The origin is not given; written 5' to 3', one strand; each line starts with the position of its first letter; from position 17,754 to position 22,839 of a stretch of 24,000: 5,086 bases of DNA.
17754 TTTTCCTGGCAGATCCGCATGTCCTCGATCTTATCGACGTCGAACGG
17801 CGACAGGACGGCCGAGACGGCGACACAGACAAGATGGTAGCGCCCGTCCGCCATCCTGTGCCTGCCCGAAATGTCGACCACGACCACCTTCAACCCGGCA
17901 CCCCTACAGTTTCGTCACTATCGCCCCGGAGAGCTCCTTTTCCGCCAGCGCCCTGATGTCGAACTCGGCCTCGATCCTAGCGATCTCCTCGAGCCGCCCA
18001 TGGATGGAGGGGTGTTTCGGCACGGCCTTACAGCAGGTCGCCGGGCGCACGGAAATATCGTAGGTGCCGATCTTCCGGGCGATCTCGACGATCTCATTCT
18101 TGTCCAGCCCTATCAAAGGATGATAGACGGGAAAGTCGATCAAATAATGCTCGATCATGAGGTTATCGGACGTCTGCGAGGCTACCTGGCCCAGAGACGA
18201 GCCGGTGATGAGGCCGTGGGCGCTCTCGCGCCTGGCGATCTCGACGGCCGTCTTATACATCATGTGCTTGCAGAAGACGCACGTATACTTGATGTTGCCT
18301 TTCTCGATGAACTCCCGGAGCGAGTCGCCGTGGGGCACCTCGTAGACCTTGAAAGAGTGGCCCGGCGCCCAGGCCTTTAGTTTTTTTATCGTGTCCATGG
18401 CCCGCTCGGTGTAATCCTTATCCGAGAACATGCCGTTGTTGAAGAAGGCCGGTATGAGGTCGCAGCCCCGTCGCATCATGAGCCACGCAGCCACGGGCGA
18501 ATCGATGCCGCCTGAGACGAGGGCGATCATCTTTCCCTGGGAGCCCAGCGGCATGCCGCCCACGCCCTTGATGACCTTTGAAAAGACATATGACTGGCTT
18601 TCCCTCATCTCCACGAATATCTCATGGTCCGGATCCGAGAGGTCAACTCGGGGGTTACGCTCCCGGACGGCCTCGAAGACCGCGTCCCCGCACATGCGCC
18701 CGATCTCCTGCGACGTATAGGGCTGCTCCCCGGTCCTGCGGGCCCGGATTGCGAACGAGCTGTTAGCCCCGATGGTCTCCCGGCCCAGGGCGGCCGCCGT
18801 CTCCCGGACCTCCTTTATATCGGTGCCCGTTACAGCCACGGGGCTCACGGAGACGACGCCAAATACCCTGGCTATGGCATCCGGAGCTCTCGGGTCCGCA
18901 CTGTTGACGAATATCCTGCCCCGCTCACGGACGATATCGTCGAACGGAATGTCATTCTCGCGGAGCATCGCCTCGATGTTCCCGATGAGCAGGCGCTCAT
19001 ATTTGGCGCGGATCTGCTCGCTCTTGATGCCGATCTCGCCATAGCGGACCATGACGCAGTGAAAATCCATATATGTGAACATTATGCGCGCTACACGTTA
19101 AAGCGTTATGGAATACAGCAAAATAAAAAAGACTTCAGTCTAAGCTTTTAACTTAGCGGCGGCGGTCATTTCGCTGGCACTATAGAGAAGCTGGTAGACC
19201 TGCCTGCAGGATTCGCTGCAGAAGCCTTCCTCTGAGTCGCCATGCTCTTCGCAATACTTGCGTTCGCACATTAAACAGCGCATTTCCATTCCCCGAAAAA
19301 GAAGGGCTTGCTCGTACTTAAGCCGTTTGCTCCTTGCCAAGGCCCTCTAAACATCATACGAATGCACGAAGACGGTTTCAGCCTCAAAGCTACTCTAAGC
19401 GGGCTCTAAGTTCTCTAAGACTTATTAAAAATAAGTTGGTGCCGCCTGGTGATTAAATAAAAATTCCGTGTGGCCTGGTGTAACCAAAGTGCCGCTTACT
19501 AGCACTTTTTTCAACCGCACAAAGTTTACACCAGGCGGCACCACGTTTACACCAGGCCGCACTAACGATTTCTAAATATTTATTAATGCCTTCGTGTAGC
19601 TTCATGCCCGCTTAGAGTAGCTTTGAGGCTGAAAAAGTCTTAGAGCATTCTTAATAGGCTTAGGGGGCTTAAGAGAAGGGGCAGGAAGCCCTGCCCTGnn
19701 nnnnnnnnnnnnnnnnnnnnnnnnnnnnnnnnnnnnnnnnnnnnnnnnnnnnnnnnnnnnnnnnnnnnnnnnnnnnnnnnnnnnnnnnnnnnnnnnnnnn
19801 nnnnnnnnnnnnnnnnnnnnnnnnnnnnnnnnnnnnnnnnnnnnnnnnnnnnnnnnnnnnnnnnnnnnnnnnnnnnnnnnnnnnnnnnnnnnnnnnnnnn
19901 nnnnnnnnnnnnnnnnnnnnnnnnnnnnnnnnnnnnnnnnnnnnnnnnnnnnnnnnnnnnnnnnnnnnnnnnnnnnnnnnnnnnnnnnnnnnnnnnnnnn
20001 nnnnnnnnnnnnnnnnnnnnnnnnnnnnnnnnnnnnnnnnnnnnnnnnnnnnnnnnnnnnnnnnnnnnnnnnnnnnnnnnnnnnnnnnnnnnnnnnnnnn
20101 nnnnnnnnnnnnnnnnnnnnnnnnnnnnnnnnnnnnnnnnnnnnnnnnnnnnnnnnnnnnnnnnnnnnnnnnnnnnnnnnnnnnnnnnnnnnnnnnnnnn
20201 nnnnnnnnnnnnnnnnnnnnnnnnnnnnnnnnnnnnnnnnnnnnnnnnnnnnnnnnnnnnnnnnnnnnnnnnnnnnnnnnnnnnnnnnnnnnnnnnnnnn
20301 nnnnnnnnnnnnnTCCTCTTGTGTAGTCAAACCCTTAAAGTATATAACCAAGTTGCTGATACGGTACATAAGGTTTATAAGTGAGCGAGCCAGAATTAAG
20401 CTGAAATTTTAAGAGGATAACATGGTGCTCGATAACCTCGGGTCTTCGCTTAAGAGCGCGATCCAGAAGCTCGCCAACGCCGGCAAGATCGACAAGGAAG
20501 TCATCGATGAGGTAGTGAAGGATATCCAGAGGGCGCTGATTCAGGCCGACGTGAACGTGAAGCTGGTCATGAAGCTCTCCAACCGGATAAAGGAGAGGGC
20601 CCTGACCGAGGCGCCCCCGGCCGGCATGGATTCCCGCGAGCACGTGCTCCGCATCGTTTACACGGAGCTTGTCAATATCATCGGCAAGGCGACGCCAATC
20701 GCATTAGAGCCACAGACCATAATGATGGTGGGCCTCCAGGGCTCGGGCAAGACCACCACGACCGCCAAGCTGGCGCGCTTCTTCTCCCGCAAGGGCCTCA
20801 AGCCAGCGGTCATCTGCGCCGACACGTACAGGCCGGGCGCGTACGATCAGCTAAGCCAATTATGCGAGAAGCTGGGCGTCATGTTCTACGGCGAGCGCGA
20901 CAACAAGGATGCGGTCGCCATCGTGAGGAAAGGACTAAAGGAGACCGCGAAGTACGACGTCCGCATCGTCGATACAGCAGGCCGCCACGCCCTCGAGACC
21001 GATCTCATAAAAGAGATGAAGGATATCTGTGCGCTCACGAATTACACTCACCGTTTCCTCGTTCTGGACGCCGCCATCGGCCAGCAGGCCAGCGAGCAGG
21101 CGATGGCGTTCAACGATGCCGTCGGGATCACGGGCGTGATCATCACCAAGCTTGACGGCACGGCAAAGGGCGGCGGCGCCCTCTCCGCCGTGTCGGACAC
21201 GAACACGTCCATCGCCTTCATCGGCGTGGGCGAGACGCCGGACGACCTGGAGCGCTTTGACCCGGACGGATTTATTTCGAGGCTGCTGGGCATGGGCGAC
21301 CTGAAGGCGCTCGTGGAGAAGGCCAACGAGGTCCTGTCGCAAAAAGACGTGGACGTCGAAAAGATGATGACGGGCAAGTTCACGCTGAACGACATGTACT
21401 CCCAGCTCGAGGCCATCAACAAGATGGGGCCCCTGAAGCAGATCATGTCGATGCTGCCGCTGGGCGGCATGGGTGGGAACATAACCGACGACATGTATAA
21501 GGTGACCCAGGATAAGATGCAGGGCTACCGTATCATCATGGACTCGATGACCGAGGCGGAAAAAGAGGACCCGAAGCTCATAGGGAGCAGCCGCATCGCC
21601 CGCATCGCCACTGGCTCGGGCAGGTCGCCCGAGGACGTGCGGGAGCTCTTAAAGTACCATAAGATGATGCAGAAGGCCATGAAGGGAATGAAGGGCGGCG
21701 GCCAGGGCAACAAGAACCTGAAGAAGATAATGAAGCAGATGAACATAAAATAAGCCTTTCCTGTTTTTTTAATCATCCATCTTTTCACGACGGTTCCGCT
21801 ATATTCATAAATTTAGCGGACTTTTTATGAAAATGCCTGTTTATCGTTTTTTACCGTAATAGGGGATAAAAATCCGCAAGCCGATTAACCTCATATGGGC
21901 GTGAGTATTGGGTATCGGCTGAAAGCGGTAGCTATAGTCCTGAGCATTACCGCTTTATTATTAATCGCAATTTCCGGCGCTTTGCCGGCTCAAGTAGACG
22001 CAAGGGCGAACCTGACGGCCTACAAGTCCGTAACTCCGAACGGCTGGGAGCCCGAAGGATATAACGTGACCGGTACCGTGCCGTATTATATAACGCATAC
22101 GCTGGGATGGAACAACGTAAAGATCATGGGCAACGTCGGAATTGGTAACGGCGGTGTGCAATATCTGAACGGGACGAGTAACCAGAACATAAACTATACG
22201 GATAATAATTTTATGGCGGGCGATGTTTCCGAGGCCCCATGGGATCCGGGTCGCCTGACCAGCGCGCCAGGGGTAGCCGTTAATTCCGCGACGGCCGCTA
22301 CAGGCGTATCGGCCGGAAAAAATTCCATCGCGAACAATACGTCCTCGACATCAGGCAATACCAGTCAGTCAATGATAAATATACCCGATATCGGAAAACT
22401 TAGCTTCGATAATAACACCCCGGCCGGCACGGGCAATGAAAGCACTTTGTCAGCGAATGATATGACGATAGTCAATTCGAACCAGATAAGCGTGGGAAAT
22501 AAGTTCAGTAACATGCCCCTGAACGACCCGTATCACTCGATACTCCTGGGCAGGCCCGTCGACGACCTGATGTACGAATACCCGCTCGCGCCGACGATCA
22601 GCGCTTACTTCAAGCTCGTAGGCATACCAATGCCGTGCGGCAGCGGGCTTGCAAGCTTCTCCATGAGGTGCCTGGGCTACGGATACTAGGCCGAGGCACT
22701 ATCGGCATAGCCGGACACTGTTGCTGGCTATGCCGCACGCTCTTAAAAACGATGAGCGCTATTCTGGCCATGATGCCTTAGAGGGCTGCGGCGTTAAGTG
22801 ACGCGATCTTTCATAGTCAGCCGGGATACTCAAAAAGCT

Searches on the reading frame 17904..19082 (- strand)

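Call 5: search_protein_families(library=pfam, proteins=[window:17904-19082:-], max_evalue=0.001)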
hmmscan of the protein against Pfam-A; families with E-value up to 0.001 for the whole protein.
window:17904-19082:- (392 aa): 4 families
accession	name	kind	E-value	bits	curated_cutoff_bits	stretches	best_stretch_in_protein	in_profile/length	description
PF02568.20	ThiI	-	1.3e-60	204.8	20.5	1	180-375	1-196/197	Thiamine biosynthesis protein (ThiI)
PF22025.1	ThiI_fer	-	7.2e-14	52.4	25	1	10-80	2-72/72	ThiI ferredoxin-like domain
PF02926.22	THUMP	-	3.4e-13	50.2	20.6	1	87-167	2-82/84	THUMP domain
PF06508.19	QueC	-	0.0003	20.8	22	0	184-219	1-36/210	Queuosine biosynthesis protein QueC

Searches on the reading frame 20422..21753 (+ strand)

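Call 5: search_protein_families(library=pfam, proteins=[window:20422-21753:+], max_evalue=0.001)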
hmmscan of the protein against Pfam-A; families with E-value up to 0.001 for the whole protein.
window:20422-21753:+ (443 aa): 8 families
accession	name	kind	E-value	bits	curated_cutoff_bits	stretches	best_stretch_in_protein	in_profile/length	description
PF00448.28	SRP54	-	8.6e-70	234.8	22.7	1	98-290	2-196/196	SRP54-type protein, GTPase domain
PF02978.25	SRP_SPB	-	4.9e-31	107.4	27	1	319-420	1-91/91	Signal peptide binding domain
PF02881.24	SRP54_N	-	7e-19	68.3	22.4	1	6-83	1-75/75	SRP54-type protein, helical bundle domain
PF01656.29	CbiA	-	7.5e-06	26.4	25.4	1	107-268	9-107/125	CobQ/CobB/MinD/ParA nucleotide binding domain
PF13401.12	AAA_22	-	1.4e-05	25.9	27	1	99-205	7-110/130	AAA domain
PF03308.22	MeaB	-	0.00056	19.4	23.1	0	86-134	22-70/273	Methylmalonyl Co-A mutase-associated GTPase MeaB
PF06414.18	Zeta_toxin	-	0.00069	19.5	22.3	0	94-140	13-58/199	Zeta toxin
PF02492.25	cobW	-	0.00091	19.3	20.7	0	100-249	3-158/180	CobW/HypB/UreG, nucleotide-binding domain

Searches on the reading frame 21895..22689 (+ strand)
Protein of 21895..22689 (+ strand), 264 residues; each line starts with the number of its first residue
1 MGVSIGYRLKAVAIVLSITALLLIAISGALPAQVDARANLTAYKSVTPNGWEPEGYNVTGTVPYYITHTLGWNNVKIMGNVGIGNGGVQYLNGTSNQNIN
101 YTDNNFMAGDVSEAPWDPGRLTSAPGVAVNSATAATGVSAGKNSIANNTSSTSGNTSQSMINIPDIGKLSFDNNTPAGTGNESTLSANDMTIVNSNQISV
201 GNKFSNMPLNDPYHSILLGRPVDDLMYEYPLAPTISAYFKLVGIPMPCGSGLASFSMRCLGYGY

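Call 5: search_protein_families(library=pfam, proteins=[window:21895-22689:+], max_evalue=0.001)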
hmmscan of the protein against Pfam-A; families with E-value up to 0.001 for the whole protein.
window:21895-22689:+ (264 aa): 0 families

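Call 92: find_encoding_contigs(protein=window:21895-22689:+, flank=10000, max_places=1)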
Protein window:21895-22689:+ (264 aa): 3 contigs read that carry it; 1 place shown.
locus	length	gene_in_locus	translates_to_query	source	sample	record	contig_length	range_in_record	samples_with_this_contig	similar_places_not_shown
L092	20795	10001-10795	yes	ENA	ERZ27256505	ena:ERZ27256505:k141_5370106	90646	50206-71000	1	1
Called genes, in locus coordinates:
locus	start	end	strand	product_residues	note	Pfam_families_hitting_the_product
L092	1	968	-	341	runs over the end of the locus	PF09819:ABC_cobalt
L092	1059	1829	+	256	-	PF01578:Cytochrom_C_asm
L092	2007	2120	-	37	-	-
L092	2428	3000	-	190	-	-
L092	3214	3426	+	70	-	PF00125:Histone, PF00808:CBFD_NFYB_HMF, PF15511:CENP-T_C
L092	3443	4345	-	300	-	PF02558:ApbA, PF03807:F420_oxidored (weak), PF08546:ApbA_C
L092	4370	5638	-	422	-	PF13167:GTP-bdg_N, PF16360:GTP-bdg_M, PF03193:RsgA_GTPase (faint), PF00009:GTP_EFTU (faint), PF00350:Dynamin_N (faint), PF01926:MMR_HSR1, PF02421:FeoB_N, PF16897:MMR_HSR1_Xtn (weak)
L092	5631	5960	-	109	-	PF09974:DUF2209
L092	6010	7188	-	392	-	PF22025:ThiI_fer, PF02926:THUMP, PF02568:ThiI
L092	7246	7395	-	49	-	-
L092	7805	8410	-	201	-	-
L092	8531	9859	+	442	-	PF01656:CbiA (faint), PF02881:SRP54_N, PF00448:SRP54, PF13401:AAA_22 (faint), PF02978:SRP_SPB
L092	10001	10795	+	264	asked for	-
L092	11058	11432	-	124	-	-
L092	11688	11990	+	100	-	-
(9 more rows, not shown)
